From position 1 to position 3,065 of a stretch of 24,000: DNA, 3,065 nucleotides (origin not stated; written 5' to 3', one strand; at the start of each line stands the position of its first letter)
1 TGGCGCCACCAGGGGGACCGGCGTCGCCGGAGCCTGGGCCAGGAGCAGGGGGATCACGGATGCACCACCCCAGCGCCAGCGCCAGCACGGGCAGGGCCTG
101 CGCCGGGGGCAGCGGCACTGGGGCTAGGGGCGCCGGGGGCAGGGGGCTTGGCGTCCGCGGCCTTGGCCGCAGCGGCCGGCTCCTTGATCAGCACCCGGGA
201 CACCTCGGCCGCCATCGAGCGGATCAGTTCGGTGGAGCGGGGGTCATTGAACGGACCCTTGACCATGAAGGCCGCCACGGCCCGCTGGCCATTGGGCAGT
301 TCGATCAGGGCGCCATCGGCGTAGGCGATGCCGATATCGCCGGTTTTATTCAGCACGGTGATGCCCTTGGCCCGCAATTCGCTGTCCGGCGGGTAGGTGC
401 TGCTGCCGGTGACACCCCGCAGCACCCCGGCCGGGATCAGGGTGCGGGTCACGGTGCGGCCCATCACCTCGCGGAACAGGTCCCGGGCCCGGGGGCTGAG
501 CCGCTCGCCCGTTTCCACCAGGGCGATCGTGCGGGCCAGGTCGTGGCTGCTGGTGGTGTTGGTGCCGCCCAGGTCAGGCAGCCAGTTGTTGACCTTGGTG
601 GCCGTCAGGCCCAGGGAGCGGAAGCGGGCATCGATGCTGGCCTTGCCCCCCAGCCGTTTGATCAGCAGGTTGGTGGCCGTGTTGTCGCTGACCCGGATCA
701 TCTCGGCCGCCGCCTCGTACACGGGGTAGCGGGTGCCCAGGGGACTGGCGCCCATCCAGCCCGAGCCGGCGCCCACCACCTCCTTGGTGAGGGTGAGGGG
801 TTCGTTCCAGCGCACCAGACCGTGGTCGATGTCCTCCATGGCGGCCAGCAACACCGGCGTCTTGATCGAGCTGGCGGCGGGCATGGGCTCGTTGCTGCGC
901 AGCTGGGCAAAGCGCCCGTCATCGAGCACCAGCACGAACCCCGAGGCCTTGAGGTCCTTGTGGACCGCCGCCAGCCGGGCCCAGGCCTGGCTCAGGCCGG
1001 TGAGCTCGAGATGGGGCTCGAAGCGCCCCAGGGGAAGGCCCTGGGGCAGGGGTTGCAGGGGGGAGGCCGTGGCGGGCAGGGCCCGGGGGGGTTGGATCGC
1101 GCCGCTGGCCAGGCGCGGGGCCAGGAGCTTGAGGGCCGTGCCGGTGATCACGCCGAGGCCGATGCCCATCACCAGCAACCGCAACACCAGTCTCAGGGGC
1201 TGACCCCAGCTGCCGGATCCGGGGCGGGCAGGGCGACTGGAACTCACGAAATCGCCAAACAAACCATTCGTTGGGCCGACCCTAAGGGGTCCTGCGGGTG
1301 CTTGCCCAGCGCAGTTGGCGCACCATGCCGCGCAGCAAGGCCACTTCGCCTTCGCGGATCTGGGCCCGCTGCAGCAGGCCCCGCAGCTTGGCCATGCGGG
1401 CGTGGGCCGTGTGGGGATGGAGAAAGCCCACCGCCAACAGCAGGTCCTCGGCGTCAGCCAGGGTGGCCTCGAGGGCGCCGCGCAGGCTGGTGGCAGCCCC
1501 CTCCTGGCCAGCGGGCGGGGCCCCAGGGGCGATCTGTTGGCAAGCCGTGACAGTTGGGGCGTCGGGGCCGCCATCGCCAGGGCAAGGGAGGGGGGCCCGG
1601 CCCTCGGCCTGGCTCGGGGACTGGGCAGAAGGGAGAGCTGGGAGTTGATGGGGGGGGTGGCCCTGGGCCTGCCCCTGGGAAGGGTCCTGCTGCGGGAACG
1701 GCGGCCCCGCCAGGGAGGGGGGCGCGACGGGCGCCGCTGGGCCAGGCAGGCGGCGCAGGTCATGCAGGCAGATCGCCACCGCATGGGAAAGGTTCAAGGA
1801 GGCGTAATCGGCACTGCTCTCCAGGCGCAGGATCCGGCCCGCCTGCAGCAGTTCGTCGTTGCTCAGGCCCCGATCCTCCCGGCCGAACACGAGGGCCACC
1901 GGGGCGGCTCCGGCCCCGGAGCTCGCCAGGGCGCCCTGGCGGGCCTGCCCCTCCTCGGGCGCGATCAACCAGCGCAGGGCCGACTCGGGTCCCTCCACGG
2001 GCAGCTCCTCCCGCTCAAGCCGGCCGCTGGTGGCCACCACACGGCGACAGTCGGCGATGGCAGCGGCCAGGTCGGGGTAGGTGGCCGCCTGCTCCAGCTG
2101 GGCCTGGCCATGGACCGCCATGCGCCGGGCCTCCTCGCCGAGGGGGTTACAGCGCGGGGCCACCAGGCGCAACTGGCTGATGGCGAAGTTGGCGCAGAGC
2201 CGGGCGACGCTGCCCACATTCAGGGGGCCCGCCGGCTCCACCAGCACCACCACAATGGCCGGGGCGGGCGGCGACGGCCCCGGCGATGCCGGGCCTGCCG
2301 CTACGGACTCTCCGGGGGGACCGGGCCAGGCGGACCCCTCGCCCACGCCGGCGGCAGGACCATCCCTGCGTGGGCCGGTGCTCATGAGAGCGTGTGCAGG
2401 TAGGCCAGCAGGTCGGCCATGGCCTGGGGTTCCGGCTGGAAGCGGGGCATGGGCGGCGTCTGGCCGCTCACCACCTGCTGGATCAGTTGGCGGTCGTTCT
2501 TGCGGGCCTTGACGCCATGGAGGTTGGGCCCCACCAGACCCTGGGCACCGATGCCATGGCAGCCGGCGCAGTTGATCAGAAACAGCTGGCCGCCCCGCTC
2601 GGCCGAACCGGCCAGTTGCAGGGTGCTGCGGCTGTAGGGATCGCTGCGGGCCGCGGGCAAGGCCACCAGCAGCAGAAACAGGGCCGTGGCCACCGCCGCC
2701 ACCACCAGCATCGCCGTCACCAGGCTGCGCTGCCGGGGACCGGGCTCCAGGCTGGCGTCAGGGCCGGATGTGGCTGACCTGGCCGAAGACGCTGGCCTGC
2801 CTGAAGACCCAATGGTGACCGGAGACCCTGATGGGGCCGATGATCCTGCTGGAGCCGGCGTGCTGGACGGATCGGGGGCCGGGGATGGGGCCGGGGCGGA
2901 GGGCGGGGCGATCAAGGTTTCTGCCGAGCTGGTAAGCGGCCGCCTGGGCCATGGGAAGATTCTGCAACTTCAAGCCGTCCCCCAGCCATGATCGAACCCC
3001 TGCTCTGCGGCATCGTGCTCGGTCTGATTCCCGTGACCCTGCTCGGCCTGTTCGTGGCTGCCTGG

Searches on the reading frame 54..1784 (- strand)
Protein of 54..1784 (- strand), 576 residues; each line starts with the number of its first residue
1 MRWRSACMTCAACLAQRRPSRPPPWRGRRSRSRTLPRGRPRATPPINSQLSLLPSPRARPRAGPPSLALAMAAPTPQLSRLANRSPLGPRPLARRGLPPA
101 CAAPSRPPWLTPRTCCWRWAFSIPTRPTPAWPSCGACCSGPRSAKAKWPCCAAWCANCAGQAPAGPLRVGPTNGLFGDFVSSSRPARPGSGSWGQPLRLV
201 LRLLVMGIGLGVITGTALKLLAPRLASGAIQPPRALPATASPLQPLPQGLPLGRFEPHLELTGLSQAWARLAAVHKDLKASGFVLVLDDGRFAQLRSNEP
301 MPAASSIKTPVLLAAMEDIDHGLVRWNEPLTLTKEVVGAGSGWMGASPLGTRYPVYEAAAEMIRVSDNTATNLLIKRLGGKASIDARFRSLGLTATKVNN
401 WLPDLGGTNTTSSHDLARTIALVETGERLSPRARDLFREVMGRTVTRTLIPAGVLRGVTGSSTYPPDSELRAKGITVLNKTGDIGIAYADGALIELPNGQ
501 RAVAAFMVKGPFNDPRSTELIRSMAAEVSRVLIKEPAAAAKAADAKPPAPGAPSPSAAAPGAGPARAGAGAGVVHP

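Call 48: search_protein_families(library=pfam, proteins=[window:54-1784:-], max_evalue=0.00001)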
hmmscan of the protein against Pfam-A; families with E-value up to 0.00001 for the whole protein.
window:54-1784:- (576 aa): 1 family
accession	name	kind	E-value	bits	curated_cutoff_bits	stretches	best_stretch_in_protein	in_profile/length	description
PF13354.11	Beta-lactamase2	-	1.2e-51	175.5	22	1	284-507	4-213/214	Beta-lactamase enzyme family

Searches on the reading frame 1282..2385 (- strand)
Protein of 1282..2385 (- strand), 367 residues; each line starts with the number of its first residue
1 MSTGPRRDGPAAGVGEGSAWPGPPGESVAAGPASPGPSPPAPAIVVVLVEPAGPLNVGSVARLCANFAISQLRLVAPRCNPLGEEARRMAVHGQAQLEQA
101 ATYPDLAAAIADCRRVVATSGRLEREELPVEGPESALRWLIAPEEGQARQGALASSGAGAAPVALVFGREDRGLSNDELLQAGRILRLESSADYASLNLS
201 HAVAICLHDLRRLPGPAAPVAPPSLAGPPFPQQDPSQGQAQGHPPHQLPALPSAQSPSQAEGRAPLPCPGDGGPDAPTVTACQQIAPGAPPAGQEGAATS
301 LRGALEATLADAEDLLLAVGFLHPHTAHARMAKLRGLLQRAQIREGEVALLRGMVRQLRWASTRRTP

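Call 48: search_protein_families(library=pfam, proteins=[window:1282-2385:-], max_evalue=0.00001)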
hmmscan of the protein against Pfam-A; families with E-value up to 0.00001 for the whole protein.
window:1282-2385:- (367 aa): 1 family
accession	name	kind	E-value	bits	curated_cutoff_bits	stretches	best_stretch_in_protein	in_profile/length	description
PF00588.24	SpoU_methylase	-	2e-27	96.5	29.7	1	44-208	2-142/142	SpoU rRNA Methylase family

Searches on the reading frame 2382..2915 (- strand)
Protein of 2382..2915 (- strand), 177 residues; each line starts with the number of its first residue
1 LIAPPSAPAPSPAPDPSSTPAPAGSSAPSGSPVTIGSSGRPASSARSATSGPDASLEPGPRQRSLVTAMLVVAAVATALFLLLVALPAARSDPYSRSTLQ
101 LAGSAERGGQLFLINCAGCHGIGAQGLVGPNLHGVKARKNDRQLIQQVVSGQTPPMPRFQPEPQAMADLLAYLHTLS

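Call 49: search_protein_families(library=pfam, proteins=[window:2382-2915:-], max_evalue=0.00001)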
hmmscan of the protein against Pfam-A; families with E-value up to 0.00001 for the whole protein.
window:2382-2915:- (177 aa): 2 families
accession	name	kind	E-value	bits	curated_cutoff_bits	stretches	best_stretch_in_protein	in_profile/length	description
PF13442.11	Cytochrome_CBB3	-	1.8e-09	38.2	27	1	104-173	2-68/68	Cytochrome C oxidase, cbb3-type, subunit III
PF00034.26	Cytochrom_C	-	9.2e-09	36.9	21.3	1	105-176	1-89/90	Cytochrome c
